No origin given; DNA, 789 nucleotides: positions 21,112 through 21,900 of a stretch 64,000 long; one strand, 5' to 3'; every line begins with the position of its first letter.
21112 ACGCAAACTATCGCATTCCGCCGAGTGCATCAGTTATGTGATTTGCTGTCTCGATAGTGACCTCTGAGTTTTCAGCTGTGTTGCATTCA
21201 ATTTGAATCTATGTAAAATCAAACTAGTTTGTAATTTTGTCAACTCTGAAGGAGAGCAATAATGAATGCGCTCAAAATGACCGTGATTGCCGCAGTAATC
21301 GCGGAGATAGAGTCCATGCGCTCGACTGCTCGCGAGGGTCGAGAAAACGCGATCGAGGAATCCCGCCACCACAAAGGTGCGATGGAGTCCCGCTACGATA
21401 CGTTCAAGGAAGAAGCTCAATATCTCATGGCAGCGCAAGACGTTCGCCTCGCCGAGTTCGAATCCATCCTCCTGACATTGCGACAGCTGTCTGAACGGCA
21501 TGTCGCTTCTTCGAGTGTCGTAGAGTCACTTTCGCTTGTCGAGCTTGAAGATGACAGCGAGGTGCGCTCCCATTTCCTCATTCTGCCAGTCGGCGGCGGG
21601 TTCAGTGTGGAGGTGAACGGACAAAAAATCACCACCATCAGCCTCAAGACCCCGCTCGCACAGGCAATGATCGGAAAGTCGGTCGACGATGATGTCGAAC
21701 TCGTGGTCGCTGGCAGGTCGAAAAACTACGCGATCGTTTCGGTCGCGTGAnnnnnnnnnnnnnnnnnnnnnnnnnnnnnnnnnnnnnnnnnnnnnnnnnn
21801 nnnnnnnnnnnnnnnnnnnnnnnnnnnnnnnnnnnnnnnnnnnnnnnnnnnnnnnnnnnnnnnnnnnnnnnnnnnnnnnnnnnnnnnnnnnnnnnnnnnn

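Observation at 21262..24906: Candidate nucleotide-modification/antiviral cluster: GreA-like, thymidylate-kinase-like, MoaA/viperin-type radical SAM, CYTH enzyme, second GreA/Rnk-like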

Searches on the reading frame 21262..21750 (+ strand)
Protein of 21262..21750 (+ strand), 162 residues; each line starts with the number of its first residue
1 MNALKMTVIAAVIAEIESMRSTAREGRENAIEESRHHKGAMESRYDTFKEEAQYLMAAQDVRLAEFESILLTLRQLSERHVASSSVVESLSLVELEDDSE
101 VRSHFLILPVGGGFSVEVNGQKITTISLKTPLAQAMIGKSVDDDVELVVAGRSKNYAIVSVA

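Call 3: search_protein_families(library=pfam, proteins=[window:21262-21750:+], max_evalue=0.01)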
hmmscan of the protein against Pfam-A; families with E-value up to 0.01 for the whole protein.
window:21262-21750:+ (162 aa): 1 family
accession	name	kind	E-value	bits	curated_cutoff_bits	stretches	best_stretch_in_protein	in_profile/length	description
PF01272.25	GreA_GreB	-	3.3e-07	30.6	26.9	1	117-161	32-75/77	Transcription elongation factor, GreA/GreB, C-term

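Call 4: search_protein_families(library=padloc, proteins=[window:21262-21750:+], max_evalue=0.01)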
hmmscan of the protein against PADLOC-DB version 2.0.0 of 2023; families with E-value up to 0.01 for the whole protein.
window:21262-21750:+ (162 aa): 0 families

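Call 5: search_protein_families(library=ncbifam, proteins=[window:21262-21750:+], max_evalue=0.01)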
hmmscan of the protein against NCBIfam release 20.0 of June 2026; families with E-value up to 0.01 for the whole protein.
window:21262-21750:+ (162 aa): 8 families
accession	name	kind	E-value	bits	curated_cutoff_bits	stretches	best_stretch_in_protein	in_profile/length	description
NF001261.0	PRK00226.1-2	equivalog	1.1e-10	41.6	167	1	10-161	12-154/157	transcription elongation factor GreA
TIGR01462.1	greA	subfamily_domain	1.7e-10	41.2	139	1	14-161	12-150/151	transcription elongation factor GreA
NF001263.0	PRK00226.1-4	equivalog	4.3e-07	29.9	145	1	12-161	17-157/160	transcription elongation factor GreA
NF001264.0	PRK00226.1-5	equivalog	7.7e-07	29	180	1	12-161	14-155/158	transcription elongation factor GreA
NF002506.1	PRK01885.1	equivalog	0.00035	20.3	188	1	92-161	89-152/156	transcription elongation factor GreB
NF001262.0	PRK00226.1-3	equivalog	0.00061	19.5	161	1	23-159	27-157/165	transcription elongation factor GreA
TIGR01461.1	greB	equivalog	0.0056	16.4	171.05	1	91-161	88-152/156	transcription elongation factor GreB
NF004969.0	PRK06330.1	equivalog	0.0096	14.6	697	1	76-147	638-702/718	transcript cleavage factor/unknown domain fusion protein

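Call 69: find_homologous_proteins(query=window:21262-21747:+, max_evalue=0.001)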
Query window:21262-21747:+ (162 aa): 134 proteins with E <= 0.001 among 240 candidates; the best 120 are listed.
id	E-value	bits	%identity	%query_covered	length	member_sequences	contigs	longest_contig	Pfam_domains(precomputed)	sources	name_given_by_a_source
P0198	2.6e-89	315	100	97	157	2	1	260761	PF01272.26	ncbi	-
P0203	3.7e-43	165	51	100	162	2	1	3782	-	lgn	-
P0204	1.1e-42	164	52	100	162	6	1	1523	-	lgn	-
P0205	5.5e-42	161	52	100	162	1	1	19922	PF01272.26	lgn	-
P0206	5.7e-42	161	54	100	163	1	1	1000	PF01272.26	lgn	-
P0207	2.7e-41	159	55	99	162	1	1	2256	PF01272.26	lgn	-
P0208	2.9e-41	159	52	100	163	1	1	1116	PF01272.26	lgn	-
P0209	3.0e-41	159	54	100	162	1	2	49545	PF01272.26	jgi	jgi:transcription elongation GreA/GreB family factor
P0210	2.0e-40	156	51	100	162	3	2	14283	PF01272.26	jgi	jgi:transcription elongation GreA/GreB family factor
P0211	2.8e-40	156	50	99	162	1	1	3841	PF01272.26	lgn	-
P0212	4.2e-40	155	53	100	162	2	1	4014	-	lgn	-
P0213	1.0e-39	154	51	100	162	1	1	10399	PF01272.26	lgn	-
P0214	2.4e-39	153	50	100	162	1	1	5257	-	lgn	-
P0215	3.0e-39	153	51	100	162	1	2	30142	-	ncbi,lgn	-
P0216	3.5e-39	152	49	100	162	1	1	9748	-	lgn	-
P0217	4.3e-39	152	52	100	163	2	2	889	PF01272.26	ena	-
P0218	8.9e-39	151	49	100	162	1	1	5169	PF01272.26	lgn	-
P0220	2.8e-38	149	52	100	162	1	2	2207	PF01272.26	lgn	-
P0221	3.0e-38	149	48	100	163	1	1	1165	PF01272.26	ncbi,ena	-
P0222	4.9e-38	149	50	100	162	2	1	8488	PF01272.26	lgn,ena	-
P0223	7.7e-38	148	53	88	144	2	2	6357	PF01272.26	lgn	-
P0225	3.6e-36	143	49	100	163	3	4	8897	PF01272.26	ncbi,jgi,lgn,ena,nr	ncbi:MAG: hypothetical protein UY07_C0026G0008 [Parcubacteria group bacterium GW2011_GWA1_47_8]|nr:M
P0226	5.0e-36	142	49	100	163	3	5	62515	PF01272.26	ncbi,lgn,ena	-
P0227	5.4e-36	142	50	100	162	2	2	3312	PF01272.26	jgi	-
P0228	7.2e-36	142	50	100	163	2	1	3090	PF01272.26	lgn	-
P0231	9.8e-33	131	44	99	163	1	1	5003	PF01272.26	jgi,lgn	jgi:transcription elongation GreA/GreB family factor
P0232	1.0e-32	131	42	100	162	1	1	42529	PF01272.26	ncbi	-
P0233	2.0e-32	130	43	99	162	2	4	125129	PF01272.26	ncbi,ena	-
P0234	5.5e-31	126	41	99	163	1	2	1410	PF01272.26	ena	-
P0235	8.7e-31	125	43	99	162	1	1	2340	PF01272.26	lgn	-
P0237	2.6e-30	124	42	99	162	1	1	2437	PF01272.26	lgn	-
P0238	2.9e-30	123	43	99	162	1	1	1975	PF01272.26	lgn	-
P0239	4.7e-30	123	41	99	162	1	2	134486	PF01272.26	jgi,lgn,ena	-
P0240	2.9e-29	120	43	99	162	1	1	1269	PF01272.26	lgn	-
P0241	9.8e-29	118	41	99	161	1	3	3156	PF01272.26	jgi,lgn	-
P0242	2.9e-28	117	42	99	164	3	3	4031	PF01272.26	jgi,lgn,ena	-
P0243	3.1e-28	117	43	99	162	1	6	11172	PF01272.26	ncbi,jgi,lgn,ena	-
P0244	4.5e-28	116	40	99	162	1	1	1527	PF01272.26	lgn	-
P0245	7.2e-28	116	41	99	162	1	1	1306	PF01272.26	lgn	-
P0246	7.5e-28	116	40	100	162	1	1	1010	PF01272.26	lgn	-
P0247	1.5e-27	115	40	99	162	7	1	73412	PF01272.26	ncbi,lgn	-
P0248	2.8e-27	114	42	99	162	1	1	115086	PF01272.26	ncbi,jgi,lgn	-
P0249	3.8e-27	113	41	91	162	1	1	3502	PF01272.26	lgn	-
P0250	4.3e-27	113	41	99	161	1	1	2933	PF01272.26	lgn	-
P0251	4.5e-27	113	41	99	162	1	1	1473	PF01272.26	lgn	-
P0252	5.6e-27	113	41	99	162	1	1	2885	PF01272.26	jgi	jgi:transcription elongation GreA/GreB family factor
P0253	6.9e-27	112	41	99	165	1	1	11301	PF01272.26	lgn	-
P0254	8.1e-27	112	38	99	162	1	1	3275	PF01272.26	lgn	-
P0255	9.5e-27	112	37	99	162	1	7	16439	PF01272.26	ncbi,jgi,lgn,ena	-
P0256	1.1e-26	112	40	99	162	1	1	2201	PF01272.26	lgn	-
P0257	1.2e-26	112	38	99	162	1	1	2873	PF01272.26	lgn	-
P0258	2.0e-26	111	39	99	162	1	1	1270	PF01272.26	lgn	-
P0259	3.9e-26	110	40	99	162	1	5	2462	PF01272.26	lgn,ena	-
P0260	6.5e-26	109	38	99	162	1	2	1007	PF01272.26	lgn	-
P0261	8.8e-26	109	41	99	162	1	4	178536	PF01272.26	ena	-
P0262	1.6e-25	108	39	98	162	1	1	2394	PF01272.26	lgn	-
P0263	3.1e-25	107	37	100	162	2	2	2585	PF01272.26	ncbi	-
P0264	3.4e-25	107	37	99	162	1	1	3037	PF01272.26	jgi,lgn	-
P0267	1.1e-23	102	35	98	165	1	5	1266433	PF01272.26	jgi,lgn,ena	jgi:transcription elongation GreA/GreB family factor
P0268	2.1e-23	101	39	99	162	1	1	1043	PF01272.26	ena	-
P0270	2.1e-22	98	48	75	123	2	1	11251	PF01272.26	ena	-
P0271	5.0e-22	97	38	98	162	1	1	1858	PF01272.26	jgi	jgi:transcription elongation GreA/GreB family factor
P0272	1.7e-21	95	36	99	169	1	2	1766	PF01272.26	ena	-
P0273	4.6e-21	94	36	99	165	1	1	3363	PF01272.26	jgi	jgi:transcription elongation GreA/GreB family factor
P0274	5.9e-21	93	42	92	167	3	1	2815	PF01272.26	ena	-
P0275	1.2e-19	89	34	90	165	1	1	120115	PF01272.26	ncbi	-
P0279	8.8e-18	83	38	88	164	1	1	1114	PF01272.26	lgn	-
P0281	1.2e-17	83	36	98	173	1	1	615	PF01272.26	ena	-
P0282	1.5e-17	82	33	97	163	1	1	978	PF01272.26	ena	-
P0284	3.7e-17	81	36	90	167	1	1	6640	PF01272.26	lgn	-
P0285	5.3e-17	80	32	97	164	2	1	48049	PF01272.26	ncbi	-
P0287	7.1e-17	80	34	92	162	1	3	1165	PF01272.26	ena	-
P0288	1.4e-16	79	36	93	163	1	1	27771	PF01272.26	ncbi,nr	ncbi:MAG: hypothetical protein GY793_11395 [Proteobacteria bacterium]|nr:hypothetical protein [Pseud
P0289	6.1e-16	77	39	88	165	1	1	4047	PF01272.26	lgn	-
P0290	6.2e-16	77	31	87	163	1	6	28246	PF01272.26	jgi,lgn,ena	-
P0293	1.7e-15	76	33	85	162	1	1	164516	PF01272.26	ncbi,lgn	-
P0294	2.6e-15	75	30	99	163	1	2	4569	PF01272.26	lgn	-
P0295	3.2e-15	75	35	93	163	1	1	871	PF01272.26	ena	-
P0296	1.6e-14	72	33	80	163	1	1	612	PF01272.26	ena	-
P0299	3.2e-14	72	34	98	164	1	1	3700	PF01272.26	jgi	jgi:transcription elongation GreA/GreB family factor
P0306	2.8e-12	65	30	98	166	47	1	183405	-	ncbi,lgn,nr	ncbi:TPA: hypothetical protein RVR55_000318 [Aeromonas dhakensis]|nr:hypothetical protein [Aeromonas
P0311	3.3e-11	62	34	80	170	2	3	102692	-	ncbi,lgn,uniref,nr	ncbi:TPA: hypothetical protein U2M43_003103 [Providencia stuartii]|uniref:hypothetical protein n=1 T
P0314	6.3e-11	61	34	88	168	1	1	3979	PF01272.26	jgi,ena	-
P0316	2.3e-10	59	35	73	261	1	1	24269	PF01272.26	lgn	-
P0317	3.0e-10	59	31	99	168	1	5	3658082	-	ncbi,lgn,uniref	ncbi:hypothetical protein [Edwardsiella tarda]|uniref:hypothetical protein n=1 Tax=Edwardsiella tard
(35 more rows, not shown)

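Call 70: find_encoding_contigs(protein=P0317, flank=7000, max_places=2)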
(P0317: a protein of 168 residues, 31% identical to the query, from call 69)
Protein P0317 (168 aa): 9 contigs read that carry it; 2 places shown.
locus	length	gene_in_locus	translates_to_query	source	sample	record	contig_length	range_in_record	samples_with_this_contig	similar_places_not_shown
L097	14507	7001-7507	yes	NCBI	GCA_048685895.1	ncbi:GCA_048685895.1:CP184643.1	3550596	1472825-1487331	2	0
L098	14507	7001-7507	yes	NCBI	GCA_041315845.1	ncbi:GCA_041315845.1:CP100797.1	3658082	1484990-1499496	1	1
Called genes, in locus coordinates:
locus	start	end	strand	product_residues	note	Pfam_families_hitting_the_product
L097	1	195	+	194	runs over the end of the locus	PF10076:Phage_Mu_Gp48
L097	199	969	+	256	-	-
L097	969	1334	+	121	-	PF02413:Caudo_TAP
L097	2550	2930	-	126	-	-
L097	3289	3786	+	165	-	-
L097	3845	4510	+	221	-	-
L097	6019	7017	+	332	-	PF04055:Radical_SAM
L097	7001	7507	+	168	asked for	-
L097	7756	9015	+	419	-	PF23400:CARF_Card1, PF09002:Card1_endonuc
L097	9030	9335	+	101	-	PF09652:Cas_VVA1548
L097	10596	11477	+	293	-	PF01867:Cas_Cas1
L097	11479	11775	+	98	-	PF09827:CRISPR_Cas2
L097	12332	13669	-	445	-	PF09623:Cas_NE0113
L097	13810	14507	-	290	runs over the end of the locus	PF27225:AF_1859_N, PF10040:CRISPR_Cas6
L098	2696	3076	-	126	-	-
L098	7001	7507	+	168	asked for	-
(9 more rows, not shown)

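Call 71: find_encoding_contigs(protein=P0306, flank=7000, max_places=2)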
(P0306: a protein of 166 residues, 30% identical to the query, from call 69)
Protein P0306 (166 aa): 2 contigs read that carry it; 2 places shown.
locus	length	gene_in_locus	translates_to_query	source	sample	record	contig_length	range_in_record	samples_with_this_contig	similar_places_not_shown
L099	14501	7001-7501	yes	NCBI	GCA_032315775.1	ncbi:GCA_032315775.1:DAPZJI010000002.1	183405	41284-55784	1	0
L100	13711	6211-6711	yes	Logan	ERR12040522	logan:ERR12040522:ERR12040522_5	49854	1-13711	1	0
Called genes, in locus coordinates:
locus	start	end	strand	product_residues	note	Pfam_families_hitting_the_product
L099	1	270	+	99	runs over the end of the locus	PF09827:CRISPR_Cas2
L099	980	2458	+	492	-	PF00350:Dynamin_N (weak), PF01926:MMR_HSR1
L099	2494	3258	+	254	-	PF00350:Dynamin_N (faint), PF01926:MMR_HSR1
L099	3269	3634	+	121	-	-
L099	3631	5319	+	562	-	PF03193:RsgA_GTPase (faint), PF00350:Dynamin_N (faint), PF01926:MMR_HSR1 (faint)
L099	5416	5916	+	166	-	-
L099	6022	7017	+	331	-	PF04055:Radical_SAM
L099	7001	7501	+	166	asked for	-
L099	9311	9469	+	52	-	-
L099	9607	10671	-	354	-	-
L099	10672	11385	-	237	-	PF01863:YgjP-like, PF10263:SprT-like (weak)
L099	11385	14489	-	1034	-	PF04313:HSDR_N, PF04851:ResIII, PF18766:SWI2_SNF2, PF22679:T1R_D3-like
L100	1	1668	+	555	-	?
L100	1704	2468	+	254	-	PF00350:Dynamin_N (faint), PF01926:MMR_HSR1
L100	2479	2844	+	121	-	-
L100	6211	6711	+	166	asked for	-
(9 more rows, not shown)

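Call 74: search_dna_similar(query=L097:7001-7504:+, collection=plasmids, mode=protein, max_evalue=0.001, max_rows=15)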
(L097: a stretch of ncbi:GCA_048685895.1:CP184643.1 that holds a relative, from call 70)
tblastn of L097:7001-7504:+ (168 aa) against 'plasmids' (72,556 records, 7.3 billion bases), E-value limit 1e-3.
Records with a match: 2; places in all: 2; records where one place covers at least 80% of the query: 1.
Best place of each record, by identity: <60% 2.
By first word of the organism name: Acinetobacter 1; Photobacterium 1.
By predicted mobility (MOB-suite, as given by PLSDB): non-mobilizable 2.
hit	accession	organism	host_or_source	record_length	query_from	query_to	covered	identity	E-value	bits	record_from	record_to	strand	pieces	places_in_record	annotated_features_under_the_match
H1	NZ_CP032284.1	Acinetobacter sp. WCHA55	Culture,Sewage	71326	6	148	85%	37.8%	1e-11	69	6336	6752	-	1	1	hypothetical protein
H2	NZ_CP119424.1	Photobacterium sp. DA100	-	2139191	43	164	73%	32.8%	1e-6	54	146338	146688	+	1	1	none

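Call 76: get_annotated_region(hit=H1, flank=8000)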
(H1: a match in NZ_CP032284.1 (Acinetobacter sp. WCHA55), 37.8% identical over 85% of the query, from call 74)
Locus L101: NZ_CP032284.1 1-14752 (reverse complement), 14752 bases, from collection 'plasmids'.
description: Acinetobacter sp. WCHA55 plasmid pNDM1_010055, complete sequence
organism: Acinetobacter sp. WCHA55 (NCBI taxid 2004646)
taxonomy: Bacteria; Pseudomonadota; Gammaproteobacteria; Moraxellales; Moraxellaceae; Acinetobacter; Acinetobacter sp. WCHA55
host: -; source: Culture,Sewage; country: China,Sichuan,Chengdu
typing (MOB-suite, as given by PLSDB): non-mobilizable; replicon rep_cluster_1072
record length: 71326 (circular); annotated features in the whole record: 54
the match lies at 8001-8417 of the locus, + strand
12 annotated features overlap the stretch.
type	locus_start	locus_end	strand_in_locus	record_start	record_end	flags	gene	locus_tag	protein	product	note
CDS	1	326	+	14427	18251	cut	-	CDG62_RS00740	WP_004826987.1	AAA domain-containing protein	-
CDS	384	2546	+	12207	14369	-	-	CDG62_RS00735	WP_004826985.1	PIN domain-containing protein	-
CDS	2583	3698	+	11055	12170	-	-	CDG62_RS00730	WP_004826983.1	hypothetical protein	-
CDS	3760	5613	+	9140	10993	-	-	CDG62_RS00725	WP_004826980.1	AAA family ATPase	-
CDS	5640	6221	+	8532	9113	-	-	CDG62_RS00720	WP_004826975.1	4Fe-4S single cluster domain-containing protein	-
CDS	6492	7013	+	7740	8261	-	-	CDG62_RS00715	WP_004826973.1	AAA family ATPase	-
CDS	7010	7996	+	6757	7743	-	-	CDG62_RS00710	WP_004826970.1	radical SAM protein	-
CDS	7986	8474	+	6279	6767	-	-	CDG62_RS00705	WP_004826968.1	hypothetical protein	-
CDS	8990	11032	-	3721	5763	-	-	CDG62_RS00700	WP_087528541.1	tetratricopeptide repeat protein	-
CDS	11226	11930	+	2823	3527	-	-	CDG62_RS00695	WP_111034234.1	IS6-like element IS1008 family transposase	GO:0006313 - DNA transposition [Evidence IEA]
CDS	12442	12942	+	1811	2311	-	-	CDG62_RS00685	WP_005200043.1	YqhA family protein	-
CDS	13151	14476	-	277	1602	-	-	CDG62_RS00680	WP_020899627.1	ISNCY family transposase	-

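Call 77: search_protein_families(library=padloc, proteins=[L101:6492-7013:+, L101:7010-7996:+, L101:7986-8474:+, L101:5640-6221:+, L097:6019-7017:+, L097:7001-7507:+, L097:3289-3786:+, L097:3845-4510:+], max_evalue=0.01)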
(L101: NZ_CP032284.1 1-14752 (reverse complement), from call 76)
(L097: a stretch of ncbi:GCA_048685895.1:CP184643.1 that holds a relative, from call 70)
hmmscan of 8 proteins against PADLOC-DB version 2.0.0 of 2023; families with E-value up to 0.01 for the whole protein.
L101:6492-7013:+ (173 aa): 5 families
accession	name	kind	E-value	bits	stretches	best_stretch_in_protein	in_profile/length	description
PDLC04690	PDC-M51B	-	2.7e-24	84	1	1-167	1-178/191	-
PDLC02911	VakA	-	5e-19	67.4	1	1-170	1-160/163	-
PDLC02905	pVip-kinase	-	0.0014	15.9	1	1-42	1-43/474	Viperin-kinase fusion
PDLC01515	Csx3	-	0.0017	16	0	5-69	9-70/183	"CAS-I,CAS-III; associated"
PDLC04140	mad8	-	0.0084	13.6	0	2-84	27-86/314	mads_8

L101:7010-7996:+ (328 aa): 2 families
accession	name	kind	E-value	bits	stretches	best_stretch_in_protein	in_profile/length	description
PDLC02904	pVip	-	1.1e-11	42.8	1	19-153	44-178/262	Viperins associated with kinases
PDLC02903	pVip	-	3.5e-09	34.5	1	23-153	41-174/257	Viperins not associated with kinases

L101:7986-8474:+ (162 aa): 0 families

L101:5640-6221:+ (193 aa): 3 families
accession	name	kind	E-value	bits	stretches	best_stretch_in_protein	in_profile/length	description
PDLC02904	pVip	-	2.5e-07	28.5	1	29-175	13-153/262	Viperins associated with kinases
PDLC02903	pVip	-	2.4e-06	25.2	1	31-174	12-148/257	Viperins not associated with kinases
PDLC02905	pVip-kinase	-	0.0092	13.3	1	21-107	185-272/474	Viperin-kinase fusion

L097:6019-7017:+ (332 aa): 3 families
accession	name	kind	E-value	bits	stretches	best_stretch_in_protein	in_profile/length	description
PDLC02903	pVip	-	2.6e-08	31.7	1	21-144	41-166/257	Viperins not associated with kinases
PDLC02904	pVip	-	2e-06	25.5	1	18-145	45-171/262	Viperins associated with kinases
PDLC02905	pVip-kinase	-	0.00014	19.3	1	16-145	227-359/474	Viperin-kinase fusion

L097:7001-7507:+ (168 aa): 0 families

L097:3289-3786:+ (165 aa): 0 families

L097:3845-4510:+ (221 aa): 1 family
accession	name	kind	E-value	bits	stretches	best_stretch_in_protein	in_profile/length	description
PDLC03841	LeoBC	-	0.0064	13.6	1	88-211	369-491/601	-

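Call 82: find_related_loci(query=A2, collection=metagenome_contigs, flank=5000)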
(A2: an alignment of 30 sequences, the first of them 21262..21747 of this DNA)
Query A2 (162 aa) in metagenome_contigs; peptide patterns used: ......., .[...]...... (x = any residue, [..] = any of these).
550 stretches matched a pattern; 135 encode a relative of the query (tblastn E <= 1e-3); the best 80 are kept; 80 distinct loci.
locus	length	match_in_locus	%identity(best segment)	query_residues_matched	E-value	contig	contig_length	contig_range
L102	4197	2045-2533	52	1-162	2e-48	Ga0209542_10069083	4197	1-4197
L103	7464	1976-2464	50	1-162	6e-47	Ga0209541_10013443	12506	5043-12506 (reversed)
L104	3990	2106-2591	52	1-162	2e-46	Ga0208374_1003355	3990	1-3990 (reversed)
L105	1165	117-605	48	1-162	5e-48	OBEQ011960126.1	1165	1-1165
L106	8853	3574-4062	49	1-162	2e-44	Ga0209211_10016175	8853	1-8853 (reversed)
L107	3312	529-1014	50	1-162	2e-43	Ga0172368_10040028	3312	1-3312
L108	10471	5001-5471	51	1-156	6e-43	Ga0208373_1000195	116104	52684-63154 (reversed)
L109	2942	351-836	44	1-162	1e-42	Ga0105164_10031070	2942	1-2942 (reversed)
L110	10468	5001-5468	50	1-156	2e-42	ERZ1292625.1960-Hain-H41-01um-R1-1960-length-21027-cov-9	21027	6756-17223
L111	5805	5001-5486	41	1-162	1e-40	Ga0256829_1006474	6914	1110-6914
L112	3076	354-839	43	1-162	2e-40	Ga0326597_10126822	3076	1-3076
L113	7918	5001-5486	43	1-162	4e-40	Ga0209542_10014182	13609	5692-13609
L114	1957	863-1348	44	1-162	3e-40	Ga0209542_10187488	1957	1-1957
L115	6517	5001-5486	42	1-162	3e-39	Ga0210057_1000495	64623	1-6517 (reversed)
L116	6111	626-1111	42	1-162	3e-39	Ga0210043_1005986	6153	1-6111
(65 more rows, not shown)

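Call 85: predict_structure(alignment_id=A2)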
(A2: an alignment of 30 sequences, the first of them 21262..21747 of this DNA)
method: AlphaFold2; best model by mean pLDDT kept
length: 162 residues; sequences in the alignment: 30
mean_pLDDT: 92.9   pTM: 0.83
mean pLDDT of the five models: 92.9, 91.2, 91.1, 90.9, 90.7
residues with pLDDT >= 90: 132; 70-90: 28; 50-70: 2; < 50: 0
segments of 3 or more residues with pLDDT < 50: none
pLDDT, mean of each block of 10 residues (from residue 1): 88 97 96 83 81 95 97 90 89 96 96 93 96 97 95 96 94
secondary structure, 60 per line:
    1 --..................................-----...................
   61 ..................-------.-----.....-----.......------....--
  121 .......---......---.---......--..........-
elements in order: H3-36 H42-78 E92-96 E102-108 E115-118 E121-127 H131-136 E144-149 E152-161
